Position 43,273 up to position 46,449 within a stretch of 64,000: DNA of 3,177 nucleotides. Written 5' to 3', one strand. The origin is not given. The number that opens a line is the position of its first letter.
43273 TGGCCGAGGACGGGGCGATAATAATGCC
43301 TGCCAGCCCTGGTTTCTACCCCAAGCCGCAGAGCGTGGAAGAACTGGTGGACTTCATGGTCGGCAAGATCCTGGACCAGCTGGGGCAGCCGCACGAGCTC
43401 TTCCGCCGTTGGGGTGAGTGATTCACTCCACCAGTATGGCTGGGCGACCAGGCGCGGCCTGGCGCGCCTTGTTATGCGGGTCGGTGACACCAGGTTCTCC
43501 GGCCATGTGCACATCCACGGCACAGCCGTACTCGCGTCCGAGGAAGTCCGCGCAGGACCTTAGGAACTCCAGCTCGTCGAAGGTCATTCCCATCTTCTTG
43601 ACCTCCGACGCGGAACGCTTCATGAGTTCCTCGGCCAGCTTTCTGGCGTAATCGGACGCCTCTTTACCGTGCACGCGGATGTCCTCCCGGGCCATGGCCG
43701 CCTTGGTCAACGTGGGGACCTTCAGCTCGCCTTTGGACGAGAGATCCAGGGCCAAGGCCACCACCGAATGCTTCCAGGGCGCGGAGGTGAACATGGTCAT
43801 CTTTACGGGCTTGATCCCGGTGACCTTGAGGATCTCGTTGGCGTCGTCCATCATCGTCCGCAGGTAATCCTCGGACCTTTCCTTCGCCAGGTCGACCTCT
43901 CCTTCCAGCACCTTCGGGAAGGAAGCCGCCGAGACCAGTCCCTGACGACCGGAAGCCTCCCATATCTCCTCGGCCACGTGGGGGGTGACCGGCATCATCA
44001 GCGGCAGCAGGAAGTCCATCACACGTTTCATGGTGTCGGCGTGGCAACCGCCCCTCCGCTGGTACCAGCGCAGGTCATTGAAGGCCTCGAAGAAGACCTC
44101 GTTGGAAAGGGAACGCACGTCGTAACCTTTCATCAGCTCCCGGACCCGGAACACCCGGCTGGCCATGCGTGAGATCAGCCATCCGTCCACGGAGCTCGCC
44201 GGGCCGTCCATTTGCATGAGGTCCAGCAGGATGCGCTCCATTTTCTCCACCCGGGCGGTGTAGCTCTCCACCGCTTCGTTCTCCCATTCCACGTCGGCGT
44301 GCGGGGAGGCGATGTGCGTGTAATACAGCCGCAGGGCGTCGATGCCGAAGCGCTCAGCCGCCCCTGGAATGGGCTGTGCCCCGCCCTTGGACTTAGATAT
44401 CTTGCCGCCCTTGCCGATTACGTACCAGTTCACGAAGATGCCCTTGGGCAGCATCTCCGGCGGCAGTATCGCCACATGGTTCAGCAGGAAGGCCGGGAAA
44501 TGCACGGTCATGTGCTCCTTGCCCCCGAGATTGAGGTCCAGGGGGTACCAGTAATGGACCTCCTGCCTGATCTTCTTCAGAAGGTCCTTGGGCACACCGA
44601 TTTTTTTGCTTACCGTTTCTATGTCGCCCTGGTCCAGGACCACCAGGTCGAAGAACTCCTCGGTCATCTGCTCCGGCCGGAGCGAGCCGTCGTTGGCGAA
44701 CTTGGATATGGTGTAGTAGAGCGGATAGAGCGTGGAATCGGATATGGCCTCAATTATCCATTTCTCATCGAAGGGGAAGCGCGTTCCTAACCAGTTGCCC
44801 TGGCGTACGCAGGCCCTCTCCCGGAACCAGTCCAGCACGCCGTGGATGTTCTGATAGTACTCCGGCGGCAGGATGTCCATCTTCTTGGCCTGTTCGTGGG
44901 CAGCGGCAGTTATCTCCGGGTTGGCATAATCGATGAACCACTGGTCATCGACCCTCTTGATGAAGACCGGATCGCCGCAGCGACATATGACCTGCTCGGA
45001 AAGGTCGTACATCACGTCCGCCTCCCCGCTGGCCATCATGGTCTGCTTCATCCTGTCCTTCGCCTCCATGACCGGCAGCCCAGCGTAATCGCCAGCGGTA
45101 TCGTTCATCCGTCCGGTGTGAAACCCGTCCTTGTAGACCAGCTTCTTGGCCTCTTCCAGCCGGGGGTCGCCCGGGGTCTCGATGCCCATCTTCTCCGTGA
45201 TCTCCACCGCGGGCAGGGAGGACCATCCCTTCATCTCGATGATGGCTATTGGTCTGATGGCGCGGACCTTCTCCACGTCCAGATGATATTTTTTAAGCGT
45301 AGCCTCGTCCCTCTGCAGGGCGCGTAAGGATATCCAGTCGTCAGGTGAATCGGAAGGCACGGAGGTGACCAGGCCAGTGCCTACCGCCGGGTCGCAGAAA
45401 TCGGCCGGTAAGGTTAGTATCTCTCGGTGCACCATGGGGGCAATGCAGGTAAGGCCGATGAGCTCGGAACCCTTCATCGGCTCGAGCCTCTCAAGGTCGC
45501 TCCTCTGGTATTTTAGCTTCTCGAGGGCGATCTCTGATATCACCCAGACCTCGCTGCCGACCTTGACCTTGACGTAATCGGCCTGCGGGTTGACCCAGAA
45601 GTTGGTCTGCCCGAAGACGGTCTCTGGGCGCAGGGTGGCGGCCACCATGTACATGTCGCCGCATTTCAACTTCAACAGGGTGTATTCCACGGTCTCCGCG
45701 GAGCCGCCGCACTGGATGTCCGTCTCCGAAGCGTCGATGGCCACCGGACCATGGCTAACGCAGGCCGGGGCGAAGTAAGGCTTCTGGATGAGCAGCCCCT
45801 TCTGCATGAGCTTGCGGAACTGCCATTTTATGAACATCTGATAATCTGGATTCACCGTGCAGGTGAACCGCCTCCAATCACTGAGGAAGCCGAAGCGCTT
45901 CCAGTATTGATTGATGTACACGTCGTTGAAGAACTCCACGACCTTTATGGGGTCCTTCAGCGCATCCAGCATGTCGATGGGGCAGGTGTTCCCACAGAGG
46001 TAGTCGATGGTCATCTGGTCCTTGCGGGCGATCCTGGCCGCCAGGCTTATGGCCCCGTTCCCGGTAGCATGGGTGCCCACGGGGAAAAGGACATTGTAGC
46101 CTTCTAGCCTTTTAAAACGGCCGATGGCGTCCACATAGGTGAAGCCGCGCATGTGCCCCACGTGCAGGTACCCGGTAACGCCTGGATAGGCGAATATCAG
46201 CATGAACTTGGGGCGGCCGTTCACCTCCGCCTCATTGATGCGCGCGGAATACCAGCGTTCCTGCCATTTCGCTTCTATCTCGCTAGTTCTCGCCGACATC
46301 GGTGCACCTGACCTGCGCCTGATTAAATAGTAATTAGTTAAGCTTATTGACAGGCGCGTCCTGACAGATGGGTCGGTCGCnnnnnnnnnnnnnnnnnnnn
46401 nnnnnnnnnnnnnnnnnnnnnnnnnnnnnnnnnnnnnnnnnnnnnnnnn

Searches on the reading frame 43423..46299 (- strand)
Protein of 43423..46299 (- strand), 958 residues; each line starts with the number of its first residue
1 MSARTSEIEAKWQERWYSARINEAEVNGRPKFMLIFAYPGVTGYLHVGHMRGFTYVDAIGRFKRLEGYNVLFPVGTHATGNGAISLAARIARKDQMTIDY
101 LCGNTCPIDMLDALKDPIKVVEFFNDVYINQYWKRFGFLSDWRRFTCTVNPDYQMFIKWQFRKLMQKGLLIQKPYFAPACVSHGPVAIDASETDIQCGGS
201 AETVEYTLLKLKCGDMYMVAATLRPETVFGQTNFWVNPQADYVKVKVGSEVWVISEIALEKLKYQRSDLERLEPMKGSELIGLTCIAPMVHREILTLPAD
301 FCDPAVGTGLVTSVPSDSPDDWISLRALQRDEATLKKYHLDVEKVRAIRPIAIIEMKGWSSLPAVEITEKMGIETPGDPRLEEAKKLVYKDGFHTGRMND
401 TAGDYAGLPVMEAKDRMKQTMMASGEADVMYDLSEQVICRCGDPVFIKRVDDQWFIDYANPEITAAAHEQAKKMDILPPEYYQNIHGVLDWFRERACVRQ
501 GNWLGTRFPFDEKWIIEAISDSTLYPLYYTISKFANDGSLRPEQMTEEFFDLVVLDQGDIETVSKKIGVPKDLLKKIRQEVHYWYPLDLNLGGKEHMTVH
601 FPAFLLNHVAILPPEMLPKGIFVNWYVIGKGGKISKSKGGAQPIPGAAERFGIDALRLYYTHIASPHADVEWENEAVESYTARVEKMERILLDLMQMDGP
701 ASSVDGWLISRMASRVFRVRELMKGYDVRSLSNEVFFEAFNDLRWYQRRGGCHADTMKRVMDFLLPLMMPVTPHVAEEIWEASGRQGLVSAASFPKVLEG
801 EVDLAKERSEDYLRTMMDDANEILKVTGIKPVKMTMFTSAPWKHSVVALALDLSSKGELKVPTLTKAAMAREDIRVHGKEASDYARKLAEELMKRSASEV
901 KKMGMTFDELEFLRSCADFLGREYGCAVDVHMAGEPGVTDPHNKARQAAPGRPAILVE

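Call 7: search_protein_families(library=pfam, proteins=[window:43423-46299:-], max_evalue=0.00001)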
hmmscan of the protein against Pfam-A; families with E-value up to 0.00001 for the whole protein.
window:43423-46299:- (958 aa): 3 families
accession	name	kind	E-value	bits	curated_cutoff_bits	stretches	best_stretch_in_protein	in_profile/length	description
PF00133.28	tRNA-synt_1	-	6.4e-21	75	22.7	1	10-672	4-413/414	tRNA synthetases class I (I, L, M and V)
PF08264.19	Anticodon_1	-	1.1e-15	58.3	25.1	1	705-832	1-144/148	Anticodon-binding domain of tRNA ligase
PF09334.17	tRNA-synt_1g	-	1.6e-12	47.4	20.1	0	596-677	295-371/391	tRNA synthetases class I (M)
